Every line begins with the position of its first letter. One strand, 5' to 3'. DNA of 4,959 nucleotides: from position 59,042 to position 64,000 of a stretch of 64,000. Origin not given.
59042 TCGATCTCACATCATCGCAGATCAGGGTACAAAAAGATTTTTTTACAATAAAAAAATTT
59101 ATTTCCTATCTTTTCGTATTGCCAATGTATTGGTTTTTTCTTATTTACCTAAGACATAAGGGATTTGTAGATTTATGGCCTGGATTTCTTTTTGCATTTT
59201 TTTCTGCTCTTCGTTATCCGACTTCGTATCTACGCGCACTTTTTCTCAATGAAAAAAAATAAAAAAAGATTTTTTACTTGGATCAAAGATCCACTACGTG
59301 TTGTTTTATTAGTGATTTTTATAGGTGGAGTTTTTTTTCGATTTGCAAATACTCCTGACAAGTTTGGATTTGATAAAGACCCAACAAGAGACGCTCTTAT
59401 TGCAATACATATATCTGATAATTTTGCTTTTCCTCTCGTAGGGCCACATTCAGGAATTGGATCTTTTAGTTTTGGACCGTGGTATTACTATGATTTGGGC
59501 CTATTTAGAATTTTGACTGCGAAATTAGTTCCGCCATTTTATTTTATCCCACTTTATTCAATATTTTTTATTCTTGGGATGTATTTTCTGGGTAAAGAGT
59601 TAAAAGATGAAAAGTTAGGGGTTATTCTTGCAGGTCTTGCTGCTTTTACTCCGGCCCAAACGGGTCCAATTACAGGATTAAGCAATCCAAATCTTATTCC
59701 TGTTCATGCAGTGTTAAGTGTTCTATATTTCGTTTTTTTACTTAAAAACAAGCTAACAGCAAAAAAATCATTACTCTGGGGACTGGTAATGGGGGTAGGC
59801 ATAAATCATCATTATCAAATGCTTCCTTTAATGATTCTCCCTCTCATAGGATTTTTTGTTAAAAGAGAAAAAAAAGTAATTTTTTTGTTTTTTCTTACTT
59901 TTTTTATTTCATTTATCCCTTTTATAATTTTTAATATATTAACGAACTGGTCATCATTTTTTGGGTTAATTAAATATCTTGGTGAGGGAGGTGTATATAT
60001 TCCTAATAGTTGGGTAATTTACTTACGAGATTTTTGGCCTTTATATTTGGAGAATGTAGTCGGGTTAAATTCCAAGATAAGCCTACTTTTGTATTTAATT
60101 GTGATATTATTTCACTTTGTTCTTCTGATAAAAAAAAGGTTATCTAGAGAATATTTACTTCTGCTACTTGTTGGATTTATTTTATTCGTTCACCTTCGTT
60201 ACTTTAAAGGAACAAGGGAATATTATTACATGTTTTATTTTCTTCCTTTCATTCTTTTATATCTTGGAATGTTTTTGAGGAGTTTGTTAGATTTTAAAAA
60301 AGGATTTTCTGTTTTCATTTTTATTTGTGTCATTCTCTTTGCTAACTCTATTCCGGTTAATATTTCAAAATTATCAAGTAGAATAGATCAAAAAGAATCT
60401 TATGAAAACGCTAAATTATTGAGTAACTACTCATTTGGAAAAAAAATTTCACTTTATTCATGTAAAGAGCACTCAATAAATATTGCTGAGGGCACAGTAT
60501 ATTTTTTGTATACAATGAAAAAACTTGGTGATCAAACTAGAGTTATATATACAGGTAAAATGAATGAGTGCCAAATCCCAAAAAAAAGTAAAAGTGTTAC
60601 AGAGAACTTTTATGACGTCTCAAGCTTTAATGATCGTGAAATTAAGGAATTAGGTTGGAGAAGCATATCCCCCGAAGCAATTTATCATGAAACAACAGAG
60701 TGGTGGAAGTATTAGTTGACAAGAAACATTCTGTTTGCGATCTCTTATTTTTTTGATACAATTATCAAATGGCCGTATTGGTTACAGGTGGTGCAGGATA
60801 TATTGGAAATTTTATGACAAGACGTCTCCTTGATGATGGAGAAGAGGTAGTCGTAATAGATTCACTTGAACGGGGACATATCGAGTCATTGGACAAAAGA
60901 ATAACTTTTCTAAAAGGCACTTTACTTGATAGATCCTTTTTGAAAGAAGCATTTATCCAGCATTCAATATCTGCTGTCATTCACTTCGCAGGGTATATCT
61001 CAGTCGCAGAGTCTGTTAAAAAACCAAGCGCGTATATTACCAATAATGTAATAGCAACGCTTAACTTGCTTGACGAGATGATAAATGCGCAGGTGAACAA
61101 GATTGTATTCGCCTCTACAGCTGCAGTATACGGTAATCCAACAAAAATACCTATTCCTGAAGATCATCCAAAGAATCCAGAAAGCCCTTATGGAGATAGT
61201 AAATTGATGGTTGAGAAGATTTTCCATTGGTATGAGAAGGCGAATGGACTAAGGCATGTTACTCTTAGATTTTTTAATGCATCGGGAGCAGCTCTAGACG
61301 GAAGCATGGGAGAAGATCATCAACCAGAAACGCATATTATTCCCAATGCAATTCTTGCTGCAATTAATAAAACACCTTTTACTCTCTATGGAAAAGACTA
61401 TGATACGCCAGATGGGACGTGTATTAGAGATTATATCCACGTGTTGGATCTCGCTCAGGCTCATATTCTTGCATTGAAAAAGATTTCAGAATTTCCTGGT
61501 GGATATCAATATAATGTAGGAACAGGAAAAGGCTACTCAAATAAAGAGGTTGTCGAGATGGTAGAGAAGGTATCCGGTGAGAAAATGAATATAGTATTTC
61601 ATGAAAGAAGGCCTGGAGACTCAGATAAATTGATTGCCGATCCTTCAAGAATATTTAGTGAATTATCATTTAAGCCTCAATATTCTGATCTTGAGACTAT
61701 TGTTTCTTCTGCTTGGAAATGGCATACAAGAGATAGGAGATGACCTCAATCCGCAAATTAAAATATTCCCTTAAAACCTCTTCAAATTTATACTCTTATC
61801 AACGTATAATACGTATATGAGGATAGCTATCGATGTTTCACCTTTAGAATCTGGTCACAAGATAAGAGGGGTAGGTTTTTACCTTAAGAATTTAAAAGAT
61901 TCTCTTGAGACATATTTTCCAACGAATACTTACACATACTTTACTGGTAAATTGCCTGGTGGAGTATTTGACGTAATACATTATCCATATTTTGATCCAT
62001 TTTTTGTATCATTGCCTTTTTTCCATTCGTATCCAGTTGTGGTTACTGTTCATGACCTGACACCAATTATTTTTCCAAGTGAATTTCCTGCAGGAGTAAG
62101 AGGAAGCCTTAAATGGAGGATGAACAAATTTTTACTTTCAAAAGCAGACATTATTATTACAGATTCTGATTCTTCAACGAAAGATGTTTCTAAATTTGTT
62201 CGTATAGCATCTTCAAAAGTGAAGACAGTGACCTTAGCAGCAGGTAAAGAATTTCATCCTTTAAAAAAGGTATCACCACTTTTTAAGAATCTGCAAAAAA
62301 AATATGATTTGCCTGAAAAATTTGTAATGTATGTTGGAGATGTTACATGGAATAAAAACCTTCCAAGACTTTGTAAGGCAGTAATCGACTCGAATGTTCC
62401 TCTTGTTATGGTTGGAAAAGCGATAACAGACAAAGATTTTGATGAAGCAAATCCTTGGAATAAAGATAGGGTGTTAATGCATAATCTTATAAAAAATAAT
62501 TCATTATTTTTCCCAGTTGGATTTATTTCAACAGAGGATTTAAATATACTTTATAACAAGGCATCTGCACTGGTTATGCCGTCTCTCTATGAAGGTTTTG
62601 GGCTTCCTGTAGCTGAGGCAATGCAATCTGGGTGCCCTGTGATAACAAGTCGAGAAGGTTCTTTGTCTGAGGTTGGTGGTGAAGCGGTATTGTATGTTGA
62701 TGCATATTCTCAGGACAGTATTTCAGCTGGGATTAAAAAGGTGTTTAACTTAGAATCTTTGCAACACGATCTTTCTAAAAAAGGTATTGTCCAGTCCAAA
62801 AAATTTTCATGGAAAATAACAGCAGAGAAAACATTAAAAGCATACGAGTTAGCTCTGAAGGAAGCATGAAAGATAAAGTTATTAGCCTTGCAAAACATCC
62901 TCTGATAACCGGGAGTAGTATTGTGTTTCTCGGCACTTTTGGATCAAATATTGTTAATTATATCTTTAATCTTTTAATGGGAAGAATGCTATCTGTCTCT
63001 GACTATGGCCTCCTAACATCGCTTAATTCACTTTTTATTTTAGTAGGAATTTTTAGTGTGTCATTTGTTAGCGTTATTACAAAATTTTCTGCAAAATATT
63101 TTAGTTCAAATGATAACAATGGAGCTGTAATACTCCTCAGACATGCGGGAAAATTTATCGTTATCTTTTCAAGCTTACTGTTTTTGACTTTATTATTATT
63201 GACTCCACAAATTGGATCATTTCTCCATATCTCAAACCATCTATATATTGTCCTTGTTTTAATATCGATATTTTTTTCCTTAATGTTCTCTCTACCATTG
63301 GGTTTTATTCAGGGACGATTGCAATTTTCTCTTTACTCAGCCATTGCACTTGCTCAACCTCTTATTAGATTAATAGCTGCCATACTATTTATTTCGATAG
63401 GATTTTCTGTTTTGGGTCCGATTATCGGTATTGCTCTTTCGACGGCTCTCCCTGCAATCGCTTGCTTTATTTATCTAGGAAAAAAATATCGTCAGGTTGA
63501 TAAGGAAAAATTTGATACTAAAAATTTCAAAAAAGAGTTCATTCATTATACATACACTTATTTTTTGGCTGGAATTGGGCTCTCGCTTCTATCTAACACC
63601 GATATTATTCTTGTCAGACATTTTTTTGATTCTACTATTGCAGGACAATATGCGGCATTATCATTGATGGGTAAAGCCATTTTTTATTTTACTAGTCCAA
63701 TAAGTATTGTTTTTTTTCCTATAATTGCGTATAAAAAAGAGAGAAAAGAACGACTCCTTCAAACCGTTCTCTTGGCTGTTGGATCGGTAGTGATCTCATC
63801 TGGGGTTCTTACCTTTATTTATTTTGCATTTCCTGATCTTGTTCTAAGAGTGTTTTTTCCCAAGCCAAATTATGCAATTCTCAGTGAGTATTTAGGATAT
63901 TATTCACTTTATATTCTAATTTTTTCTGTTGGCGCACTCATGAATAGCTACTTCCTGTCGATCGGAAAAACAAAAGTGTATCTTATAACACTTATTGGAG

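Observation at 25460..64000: ~38.5-kb co-directional envelope-glycosylation supercluster with at least 14 GT-C polytopic transferases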

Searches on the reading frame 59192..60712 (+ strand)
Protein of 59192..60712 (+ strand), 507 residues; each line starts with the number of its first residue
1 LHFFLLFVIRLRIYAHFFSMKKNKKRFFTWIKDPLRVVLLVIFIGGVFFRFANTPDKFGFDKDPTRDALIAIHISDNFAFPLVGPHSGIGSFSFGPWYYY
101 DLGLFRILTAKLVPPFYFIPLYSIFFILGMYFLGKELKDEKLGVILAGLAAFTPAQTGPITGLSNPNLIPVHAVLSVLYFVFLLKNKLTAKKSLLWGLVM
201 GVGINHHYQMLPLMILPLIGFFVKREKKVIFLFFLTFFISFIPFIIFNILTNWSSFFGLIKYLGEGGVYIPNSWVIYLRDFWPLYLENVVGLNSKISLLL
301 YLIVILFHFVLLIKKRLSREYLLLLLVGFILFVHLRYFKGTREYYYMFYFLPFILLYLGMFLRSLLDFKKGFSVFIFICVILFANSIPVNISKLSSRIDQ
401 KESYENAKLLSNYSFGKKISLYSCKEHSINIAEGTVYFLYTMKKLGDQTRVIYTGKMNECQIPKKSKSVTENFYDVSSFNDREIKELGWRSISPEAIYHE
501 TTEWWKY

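Call 5: search_protein_families(library=pfam, proteins=[window:59192-60712:+], max_evalue=0.01)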
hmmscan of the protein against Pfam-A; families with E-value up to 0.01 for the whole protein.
window:59192-60712:+ (507 aa): 0 families

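Call 75: search_protein_families(library=ncbifam, proteins=[window:59249-60712:+], max_evalue=0.01)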
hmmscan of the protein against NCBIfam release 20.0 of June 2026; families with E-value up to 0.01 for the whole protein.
window:59249-60712:+ (488 aa): 0 families

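Call 85: search_protein_families(library=pfam, proteins=[window:59249-60712:+], max_evalue=5)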
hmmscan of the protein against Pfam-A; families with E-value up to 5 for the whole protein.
window:59249-60712:+ (488 aa): 1 family
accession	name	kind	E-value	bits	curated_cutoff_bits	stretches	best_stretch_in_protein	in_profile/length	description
PF10678.14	DUF2492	-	0.14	12.9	27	1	379-441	13-76/77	Protein of unknown function (DUF2492)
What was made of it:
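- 59249..60715 (+): Probable GT-C, distant PMT_2-like, 488 aa; the weakest of the 15 assignments. No Pfam hit in my scans (calls 5, 85).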

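Call 88: search_solved_structures(query=A5, max_evalue=1, show_alignments=1)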
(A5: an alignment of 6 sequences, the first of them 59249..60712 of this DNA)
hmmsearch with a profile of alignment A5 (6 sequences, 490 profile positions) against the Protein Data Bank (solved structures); distinct sequences matched with E-value up to 1: 2.
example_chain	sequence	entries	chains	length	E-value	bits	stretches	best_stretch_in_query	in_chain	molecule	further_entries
4kgk_A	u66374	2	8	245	0.71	11.9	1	370-467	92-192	Thg1-like uncharacterized protein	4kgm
9kc5_L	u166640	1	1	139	0.81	11.7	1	24-69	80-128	Photosystem I reaction center subunit XI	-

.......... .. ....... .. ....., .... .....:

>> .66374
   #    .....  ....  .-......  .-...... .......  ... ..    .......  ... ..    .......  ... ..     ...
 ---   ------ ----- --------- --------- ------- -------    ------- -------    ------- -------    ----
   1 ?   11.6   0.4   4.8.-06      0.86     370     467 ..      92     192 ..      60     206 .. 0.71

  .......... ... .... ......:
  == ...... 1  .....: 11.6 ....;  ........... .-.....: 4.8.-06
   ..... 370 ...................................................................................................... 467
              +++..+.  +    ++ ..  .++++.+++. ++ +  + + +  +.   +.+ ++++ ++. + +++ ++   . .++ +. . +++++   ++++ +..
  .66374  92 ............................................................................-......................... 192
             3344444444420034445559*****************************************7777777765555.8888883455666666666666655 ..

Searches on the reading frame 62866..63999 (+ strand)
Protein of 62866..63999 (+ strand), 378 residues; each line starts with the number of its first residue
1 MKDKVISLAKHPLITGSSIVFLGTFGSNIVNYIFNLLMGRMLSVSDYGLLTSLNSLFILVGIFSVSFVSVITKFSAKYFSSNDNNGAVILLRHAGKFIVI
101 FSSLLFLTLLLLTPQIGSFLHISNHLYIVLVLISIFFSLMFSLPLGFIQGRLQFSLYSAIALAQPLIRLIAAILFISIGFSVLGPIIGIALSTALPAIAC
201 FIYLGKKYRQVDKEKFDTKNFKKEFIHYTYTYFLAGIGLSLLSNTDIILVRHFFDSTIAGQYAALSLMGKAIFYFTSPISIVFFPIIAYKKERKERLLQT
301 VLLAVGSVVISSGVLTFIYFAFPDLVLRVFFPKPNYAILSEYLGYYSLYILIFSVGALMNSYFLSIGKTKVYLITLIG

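Call 5: search_protein_families(library=pfam, proteins=[window:62866-63999:+], max_evalue=0.01)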
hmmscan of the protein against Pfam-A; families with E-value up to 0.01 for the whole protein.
window:62866-63999:+ (378 aa): 1 family
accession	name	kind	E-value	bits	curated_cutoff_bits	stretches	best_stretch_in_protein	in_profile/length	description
PF01943.22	Polysacc_synt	-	8.6e-13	48.8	28.2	1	16-288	4-271/274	Polysaccharide biosynthesis protein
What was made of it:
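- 62866..64000 (+): Second MOP/Wzx flippase, cut by the window edge (421 aa in full). Pfam Polysacc_synt 48.8 bits (call 5).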
